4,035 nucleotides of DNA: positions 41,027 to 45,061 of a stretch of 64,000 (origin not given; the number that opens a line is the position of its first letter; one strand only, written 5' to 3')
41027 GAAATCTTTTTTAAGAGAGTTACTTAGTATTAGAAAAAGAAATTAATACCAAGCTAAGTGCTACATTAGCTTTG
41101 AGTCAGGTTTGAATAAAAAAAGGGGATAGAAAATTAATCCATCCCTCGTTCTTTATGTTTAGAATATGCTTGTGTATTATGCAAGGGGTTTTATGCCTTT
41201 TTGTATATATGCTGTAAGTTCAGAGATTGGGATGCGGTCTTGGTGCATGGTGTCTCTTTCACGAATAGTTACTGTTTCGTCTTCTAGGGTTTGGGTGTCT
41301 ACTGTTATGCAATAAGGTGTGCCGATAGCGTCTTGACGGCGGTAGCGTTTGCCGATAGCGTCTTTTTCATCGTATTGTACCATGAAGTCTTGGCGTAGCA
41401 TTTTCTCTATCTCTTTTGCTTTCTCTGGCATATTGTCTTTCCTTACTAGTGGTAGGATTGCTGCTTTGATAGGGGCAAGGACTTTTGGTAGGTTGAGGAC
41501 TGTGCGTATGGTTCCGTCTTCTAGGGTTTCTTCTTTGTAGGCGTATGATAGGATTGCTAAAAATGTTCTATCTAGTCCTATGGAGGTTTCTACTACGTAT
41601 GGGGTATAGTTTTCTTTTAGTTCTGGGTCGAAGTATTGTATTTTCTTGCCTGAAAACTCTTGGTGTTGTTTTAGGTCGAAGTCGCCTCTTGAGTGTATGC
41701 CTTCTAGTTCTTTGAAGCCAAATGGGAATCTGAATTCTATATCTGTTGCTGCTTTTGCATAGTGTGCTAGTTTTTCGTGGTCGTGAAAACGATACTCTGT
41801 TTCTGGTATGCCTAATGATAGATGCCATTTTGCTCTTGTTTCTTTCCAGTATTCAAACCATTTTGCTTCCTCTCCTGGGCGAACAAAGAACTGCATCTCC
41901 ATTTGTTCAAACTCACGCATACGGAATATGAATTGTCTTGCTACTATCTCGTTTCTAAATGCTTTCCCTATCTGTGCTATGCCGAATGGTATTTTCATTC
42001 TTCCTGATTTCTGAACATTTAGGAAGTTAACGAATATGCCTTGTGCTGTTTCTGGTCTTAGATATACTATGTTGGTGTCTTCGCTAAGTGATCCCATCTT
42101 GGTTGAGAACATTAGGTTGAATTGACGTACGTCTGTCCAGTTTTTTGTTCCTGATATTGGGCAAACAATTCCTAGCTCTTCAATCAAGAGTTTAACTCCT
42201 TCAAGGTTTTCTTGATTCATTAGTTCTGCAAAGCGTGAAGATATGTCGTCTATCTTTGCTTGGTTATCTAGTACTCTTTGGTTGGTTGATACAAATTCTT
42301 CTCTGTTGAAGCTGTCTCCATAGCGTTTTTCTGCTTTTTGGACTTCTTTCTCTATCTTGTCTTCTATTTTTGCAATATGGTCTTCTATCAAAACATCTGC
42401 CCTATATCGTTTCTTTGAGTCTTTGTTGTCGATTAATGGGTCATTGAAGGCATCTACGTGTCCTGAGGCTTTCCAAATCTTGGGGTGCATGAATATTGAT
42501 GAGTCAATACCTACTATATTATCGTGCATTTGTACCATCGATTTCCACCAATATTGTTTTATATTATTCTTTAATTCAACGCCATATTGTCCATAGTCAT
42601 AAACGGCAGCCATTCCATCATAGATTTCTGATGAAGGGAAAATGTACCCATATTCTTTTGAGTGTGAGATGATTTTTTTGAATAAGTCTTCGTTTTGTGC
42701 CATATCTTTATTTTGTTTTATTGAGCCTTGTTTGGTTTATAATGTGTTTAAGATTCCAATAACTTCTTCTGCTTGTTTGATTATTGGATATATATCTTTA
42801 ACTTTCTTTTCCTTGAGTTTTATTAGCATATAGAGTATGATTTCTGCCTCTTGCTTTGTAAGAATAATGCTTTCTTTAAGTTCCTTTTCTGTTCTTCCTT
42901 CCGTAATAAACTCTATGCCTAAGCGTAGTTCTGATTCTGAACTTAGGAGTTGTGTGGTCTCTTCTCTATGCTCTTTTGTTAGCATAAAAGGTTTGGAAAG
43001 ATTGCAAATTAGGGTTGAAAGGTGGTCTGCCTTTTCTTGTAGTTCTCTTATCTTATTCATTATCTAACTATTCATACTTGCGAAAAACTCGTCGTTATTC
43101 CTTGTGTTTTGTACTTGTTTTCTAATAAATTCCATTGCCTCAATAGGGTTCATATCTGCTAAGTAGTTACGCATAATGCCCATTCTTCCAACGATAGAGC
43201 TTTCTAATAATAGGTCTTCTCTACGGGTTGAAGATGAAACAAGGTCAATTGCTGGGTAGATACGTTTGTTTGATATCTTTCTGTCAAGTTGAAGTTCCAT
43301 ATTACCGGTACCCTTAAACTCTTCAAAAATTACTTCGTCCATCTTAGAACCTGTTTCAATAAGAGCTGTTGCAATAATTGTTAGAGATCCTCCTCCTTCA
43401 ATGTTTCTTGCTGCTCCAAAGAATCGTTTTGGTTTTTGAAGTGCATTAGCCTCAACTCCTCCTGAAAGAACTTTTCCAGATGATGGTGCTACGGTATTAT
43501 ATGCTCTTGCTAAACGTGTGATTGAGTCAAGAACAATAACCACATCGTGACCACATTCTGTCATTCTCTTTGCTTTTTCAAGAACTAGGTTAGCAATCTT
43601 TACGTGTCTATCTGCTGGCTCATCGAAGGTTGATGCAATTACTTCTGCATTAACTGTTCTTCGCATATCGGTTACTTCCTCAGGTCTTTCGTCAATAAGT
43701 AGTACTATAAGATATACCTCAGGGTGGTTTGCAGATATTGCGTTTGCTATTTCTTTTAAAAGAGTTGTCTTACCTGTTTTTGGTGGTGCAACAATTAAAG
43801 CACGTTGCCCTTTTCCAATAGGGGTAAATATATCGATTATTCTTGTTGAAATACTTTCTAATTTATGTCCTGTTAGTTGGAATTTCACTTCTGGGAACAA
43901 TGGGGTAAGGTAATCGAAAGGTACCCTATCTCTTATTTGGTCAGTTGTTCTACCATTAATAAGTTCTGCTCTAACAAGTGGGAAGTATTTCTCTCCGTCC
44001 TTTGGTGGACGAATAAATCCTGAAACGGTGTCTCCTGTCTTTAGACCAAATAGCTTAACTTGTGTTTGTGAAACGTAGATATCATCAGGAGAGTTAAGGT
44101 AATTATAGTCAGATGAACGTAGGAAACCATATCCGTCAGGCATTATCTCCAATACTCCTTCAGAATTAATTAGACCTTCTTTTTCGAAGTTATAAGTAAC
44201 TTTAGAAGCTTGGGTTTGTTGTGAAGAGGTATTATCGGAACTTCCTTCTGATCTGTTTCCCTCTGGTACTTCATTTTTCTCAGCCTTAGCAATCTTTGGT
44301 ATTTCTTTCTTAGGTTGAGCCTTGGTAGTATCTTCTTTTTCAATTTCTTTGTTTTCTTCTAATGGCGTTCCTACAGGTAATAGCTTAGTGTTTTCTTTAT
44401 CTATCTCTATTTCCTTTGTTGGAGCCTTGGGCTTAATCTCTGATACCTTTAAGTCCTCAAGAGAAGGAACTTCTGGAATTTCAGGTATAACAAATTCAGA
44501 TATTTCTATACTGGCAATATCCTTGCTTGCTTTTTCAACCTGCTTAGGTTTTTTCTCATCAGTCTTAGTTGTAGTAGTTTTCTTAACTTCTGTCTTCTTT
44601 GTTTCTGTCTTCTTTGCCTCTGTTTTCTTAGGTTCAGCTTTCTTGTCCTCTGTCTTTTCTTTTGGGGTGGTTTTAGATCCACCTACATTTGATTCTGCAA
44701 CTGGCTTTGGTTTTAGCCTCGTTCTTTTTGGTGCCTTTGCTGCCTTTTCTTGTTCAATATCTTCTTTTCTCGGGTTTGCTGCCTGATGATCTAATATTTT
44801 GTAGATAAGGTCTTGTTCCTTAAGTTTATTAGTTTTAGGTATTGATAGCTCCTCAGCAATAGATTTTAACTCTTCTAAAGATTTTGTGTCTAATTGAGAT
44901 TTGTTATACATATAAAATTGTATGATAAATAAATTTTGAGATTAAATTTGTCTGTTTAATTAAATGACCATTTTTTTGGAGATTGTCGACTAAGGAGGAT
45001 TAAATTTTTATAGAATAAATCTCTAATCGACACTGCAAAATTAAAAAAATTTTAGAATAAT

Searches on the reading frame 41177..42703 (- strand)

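Call 69: search_protein_families(library=pfam, proteins=[window:41177-42703:-])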
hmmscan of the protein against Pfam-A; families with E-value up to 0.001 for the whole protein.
window:41177-42703:- (508 aa): 2 families
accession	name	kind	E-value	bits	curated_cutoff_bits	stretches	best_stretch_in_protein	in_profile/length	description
PF03129.25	HGTP_anticodon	-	6.8e-22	77.9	21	1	413-502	1-93/94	Anticodon binding domain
PF00587.30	tRNA-synt_2b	-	1.3e-13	51.9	29.3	1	211-386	9-177/179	tRNA synthetase class II core domain (G, H, P, S and T)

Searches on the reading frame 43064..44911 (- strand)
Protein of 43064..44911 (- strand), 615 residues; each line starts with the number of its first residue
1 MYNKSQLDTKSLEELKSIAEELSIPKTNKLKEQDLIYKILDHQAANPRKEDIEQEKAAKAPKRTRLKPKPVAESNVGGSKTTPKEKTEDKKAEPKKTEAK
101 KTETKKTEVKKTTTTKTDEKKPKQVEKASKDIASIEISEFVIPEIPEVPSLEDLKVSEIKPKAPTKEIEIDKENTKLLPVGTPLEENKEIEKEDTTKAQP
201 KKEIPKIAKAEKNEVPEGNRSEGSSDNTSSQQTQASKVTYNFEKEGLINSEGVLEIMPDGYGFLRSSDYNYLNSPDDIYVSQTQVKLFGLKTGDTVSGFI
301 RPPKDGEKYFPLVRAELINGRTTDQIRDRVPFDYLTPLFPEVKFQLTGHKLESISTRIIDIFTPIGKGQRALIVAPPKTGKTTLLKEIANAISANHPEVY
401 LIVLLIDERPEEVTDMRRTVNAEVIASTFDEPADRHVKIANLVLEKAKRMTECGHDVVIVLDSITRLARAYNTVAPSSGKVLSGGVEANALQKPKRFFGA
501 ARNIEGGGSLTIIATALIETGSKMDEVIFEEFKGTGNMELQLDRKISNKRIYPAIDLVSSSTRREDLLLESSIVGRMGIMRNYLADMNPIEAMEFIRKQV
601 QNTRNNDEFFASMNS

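Call 69: search_protein_families(library=pfam, proteins=[window:43064-44911:-])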
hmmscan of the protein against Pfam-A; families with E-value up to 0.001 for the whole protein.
window:43064-44911:- (615 aa): 4 families
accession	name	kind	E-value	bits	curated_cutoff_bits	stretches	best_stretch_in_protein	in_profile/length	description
PF07497.18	Rho_RNA_bind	-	3.9e-31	107.1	27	1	251-323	2-72/73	Rho termination factor, RNA-binding domain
PF00006.31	ATP-synt_ab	-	1.3e-29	103.8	29.5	1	356-561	2-212/213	ATP synthase alpha/beta family, nucleotide-binding domain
PF07498.18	Rho_N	-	3.9e-10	40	24.9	1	6-46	1-41/43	Rho termination factor, N-terminal domain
PF19568.5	Spore_III_AA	-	0.00067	19.3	27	0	349-411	125-188/306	Sporulation stage III, protein AA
